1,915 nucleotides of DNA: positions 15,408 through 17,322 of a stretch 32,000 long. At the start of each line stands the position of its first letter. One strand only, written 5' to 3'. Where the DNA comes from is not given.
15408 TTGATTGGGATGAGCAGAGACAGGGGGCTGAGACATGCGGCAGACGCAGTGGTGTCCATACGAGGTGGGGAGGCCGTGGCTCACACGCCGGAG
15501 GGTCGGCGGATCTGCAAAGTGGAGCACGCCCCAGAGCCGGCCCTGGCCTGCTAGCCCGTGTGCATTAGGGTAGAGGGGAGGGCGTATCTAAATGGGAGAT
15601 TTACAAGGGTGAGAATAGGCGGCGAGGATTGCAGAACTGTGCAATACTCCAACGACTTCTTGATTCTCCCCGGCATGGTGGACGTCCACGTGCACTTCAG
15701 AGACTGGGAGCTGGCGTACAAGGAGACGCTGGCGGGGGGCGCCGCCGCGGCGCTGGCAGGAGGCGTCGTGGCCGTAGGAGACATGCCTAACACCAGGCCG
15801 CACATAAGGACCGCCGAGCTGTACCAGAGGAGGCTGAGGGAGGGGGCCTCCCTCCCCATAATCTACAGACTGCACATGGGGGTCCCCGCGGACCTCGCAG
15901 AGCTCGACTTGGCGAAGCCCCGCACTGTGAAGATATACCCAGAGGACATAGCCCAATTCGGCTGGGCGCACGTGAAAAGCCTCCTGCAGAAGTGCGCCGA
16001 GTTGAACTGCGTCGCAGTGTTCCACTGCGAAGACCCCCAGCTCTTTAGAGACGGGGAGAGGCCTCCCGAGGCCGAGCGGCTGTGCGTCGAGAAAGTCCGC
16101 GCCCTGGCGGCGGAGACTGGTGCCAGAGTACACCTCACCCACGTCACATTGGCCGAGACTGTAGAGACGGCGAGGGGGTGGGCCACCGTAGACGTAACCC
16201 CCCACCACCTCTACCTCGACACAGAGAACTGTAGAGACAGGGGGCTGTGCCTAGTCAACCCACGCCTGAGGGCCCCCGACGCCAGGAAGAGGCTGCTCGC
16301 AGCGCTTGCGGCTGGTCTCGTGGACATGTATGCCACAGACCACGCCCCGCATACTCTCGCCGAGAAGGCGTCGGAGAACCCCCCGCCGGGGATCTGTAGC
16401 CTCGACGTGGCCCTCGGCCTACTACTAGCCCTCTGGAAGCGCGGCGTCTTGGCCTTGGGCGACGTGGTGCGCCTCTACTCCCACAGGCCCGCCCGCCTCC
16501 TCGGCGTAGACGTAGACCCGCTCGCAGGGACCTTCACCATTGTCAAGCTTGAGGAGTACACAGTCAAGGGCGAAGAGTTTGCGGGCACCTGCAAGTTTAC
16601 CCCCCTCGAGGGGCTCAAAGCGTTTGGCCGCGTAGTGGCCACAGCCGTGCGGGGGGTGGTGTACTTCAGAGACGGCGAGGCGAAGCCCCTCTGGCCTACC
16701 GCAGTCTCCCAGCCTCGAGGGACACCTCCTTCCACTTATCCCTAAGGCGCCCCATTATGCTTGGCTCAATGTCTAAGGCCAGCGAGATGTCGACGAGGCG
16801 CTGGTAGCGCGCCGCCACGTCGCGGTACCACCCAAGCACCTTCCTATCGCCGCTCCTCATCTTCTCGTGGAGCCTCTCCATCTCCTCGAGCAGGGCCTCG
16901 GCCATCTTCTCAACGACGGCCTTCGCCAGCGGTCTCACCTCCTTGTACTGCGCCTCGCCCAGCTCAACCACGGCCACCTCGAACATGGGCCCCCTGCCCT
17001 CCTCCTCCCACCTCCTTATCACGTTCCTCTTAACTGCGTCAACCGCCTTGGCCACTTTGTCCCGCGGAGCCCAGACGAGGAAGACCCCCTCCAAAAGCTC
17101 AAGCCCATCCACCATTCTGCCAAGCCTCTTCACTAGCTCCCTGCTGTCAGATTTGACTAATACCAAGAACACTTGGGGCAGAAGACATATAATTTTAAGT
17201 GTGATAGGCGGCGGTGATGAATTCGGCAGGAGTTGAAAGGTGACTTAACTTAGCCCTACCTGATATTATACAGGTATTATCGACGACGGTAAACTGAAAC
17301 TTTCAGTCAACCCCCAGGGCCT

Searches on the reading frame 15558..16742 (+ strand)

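Call 25: search_protein_families(library=pfam, proteins=[window:15558-16742:+], max_evalue=0.01)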
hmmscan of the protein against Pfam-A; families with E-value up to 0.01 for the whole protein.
window:15558-16742:+ (395 aa): 1 family
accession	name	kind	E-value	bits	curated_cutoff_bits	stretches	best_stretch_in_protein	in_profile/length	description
PF01979.26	Amidohydro_1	-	1.7e-12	47.7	25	1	36-318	2-301/345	Amidohydrolase family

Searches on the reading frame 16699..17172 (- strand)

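Call 3: search_protein_families(library=pfam, proteins=[window:16699-17172:-], max_evalue=1)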
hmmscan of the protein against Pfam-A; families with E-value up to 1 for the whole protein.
window:16699-17172:- (158 aa): 2 families
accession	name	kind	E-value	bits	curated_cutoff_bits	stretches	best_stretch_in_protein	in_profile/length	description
PF23430.1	DUF7117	-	0.049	13.7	28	1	40-113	154-225/232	Family of unknown function (DUF7117)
PF09057.15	Smac_DIABLO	-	0.059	13.2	25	1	69-108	176-215/237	Second Mitochondria-derived Activator of Caspases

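Call 4: search_protein_families(library=ncbifam, proteins=[window:16699-17172:-], max_evalue=1)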
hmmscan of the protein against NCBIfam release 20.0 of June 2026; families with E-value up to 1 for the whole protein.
window:16699-17172:- (158 aa): 4 families
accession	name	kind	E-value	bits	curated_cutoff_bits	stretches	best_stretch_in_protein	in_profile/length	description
NF003090.0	PRK04017.1-1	equivalog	0.0096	15.6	120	1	13-103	5-90/132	hypothetical protein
NF004434.0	PRK05771.3-3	equivalog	0.064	11.7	777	1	18-134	20-130/686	V-type ATP synthase subunit I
NF007769.1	PRK10455.1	equivalog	0.08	13.2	174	1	42-103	30-91/160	ATP-independent periplasmic protein-refolding chaperone Spy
TIGR04292.1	heavy_Cys_CGP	equivalog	0.17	10.7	200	1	52-120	239-307/381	CGP-CTERM-anchored Cys-rich protein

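Call 5: search_protein_families(library=padloc, proteins=[window:16699-17172:-], max_evalue=1)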
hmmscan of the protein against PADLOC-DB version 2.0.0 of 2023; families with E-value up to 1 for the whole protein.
window:16699-17172:- (158 aa): 0 families
